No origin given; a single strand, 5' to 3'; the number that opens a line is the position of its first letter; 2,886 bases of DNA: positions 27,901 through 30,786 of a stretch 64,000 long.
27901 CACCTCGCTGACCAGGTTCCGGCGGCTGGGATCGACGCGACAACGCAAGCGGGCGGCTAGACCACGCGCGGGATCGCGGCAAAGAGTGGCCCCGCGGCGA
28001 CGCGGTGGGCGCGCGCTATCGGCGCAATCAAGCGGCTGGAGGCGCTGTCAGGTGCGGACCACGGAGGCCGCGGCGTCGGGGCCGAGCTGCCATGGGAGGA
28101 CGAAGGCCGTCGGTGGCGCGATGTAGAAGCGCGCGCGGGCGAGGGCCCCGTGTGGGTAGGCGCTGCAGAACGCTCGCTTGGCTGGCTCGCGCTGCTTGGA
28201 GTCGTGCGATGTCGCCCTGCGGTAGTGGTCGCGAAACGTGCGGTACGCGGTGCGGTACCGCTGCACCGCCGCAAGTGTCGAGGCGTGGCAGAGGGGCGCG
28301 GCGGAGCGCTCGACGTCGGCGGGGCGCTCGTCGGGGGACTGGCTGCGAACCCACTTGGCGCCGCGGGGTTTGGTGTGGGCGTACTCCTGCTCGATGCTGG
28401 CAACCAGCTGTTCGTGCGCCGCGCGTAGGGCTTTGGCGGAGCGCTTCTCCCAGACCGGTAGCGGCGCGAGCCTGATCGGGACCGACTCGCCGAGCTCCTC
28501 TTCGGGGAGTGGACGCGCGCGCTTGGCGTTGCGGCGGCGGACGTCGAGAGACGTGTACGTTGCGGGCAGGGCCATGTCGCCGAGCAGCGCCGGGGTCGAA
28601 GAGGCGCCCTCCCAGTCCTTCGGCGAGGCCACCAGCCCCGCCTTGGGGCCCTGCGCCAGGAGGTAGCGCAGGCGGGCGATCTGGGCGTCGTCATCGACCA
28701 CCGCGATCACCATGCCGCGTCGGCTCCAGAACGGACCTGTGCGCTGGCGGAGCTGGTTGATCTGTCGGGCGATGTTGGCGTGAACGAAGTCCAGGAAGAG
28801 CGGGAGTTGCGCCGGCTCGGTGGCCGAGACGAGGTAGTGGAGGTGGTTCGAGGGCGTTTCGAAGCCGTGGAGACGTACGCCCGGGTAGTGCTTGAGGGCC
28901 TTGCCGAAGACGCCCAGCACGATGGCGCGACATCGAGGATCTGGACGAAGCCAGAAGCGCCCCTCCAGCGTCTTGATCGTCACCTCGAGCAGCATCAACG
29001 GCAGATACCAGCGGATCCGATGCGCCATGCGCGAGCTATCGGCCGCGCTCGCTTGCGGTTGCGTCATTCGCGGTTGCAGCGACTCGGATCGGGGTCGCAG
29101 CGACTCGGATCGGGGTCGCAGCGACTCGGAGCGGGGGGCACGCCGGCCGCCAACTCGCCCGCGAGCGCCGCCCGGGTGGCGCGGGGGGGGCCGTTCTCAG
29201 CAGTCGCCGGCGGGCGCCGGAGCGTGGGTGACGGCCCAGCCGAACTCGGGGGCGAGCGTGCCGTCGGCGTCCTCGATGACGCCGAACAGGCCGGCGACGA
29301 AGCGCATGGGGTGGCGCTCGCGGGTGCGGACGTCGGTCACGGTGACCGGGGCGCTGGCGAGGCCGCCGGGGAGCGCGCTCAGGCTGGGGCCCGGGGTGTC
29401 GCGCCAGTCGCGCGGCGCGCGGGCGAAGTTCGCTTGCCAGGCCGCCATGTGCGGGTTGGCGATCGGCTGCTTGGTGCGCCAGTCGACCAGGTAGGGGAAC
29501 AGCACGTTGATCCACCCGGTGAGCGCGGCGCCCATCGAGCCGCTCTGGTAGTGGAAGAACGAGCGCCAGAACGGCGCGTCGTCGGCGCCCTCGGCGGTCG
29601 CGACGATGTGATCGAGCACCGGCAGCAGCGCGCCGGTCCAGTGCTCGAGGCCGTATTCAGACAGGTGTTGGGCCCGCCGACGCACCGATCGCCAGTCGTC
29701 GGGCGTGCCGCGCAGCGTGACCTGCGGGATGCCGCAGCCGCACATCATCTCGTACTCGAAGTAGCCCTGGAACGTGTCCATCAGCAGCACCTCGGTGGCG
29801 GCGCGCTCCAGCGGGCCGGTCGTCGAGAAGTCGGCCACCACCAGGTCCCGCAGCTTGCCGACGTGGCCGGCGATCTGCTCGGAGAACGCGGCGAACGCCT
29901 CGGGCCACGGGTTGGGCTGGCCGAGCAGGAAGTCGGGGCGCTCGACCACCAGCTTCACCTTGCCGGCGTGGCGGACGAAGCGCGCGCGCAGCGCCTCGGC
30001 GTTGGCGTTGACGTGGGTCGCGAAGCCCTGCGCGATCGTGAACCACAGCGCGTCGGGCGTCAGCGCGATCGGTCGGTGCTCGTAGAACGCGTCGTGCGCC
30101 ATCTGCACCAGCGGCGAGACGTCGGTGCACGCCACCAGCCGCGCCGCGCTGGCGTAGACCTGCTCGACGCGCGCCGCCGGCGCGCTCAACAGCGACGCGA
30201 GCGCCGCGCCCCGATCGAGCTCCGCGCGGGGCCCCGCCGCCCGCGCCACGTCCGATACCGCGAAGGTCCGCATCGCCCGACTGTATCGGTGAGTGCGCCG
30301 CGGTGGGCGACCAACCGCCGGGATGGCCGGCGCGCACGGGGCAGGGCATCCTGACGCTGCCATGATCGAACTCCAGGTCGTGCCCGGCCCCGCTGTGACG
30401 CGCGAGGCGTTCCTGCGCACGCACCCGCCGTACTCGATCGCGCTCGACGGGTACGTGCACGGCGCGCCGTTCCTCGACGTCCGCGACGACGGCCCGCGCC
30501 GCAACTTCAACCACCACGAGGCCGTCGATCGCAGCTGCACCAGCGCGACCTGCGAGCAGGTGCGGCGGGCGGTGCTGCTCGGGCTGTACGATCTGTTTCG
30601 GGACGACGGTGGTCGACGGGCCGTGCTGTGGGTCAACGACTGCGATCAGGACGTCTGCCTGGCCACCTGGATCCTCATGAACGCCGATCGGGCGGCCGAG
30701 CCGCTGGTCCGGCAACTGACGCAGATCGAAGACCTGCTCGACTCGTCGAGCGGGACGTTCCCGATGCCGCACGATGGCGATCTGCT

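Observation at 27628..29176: REPtron-like insertion: HUH Y1 (RAYT-like) transposase flanked by REP arrays and 36-bp direct repeats at the 3' end of a gene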

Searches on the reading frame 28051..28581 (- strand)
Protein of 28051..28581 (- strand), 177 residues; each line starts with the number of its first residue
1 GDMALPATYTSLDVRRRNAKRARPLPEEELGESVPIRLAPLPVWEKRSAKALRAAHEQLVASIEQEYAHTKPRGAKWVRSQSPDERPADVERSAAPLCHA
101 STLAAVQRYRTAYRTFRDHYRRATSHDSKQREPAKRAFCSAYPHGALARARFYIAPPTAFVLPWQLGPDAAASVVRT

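Call 71: predict_structure(alignment_id=A4)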
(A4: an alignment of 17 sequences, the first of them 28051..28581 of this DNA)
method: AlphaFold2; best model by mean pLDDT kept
length: 177 residues; sequences in the alignment: 17
mean_pLDDT: 72.0   pTM: 0.27
mean pLDDT of the five models: 72.0, 71.1, 64.3, 63.5, 62.7
residues with pLDDT >= 90: 20; 70-90: 75; 50-70: 74; < 50: 8
segments of 3 or more residues with pLDDT < 50: 173-177
pLDDT, mean of each block of 10 residues (from residue 1): 77 94 93 80 77 85 83 69 65 53 75 78 63 65 58 64 63 46
secondary structure, 60 per line:
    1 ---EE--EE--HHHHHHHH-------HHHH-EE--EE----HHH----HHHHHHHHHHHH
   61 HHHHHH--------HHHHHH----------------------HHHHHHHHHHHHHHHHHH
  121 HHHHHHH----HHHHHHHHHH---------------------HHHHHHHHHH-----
elements in order: H12-19 H27-30 H49-66 H75-80 H103-127 H132-141 H163-172

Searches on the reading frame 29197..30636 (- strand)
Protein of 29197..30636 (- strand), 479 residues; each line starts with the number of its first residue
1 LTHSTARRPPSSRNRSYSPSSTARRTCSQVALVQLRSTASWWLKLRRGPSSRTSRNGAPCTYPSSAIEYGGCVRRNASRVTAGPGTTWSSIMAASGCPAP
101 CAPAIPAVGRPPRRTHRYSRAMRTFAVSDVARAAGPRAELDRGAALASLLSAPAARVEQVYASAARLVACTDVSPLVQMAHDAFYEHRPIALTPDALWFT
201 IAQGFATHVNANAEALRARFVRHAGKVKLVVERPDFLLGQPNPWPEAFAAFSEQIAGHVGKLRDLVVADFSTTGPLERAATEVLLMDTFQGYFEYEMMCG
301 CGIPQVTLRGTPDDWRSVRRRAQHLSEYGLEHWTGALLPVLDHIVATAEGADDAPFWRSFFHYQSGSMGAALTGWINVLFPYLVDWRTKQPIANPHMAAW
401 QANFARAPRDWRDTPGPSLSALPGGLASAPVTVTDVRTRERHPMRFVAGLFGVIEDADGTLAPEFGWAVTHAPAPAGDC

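Call 3: search_protein_families(library=pfam, proteins=[window:29197-30636:-], max_evalue=1)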
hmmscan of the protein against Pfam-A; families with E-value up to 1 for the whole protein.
window:29197-30636:- (479 aa): 1 family
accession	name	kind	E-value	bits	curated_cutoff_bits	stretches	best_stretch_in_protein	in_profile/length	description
PF14388.11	DUF4419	-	3.9e-74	250.3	25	1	175-469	2-303/303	Domain of unknown function (DUF4419)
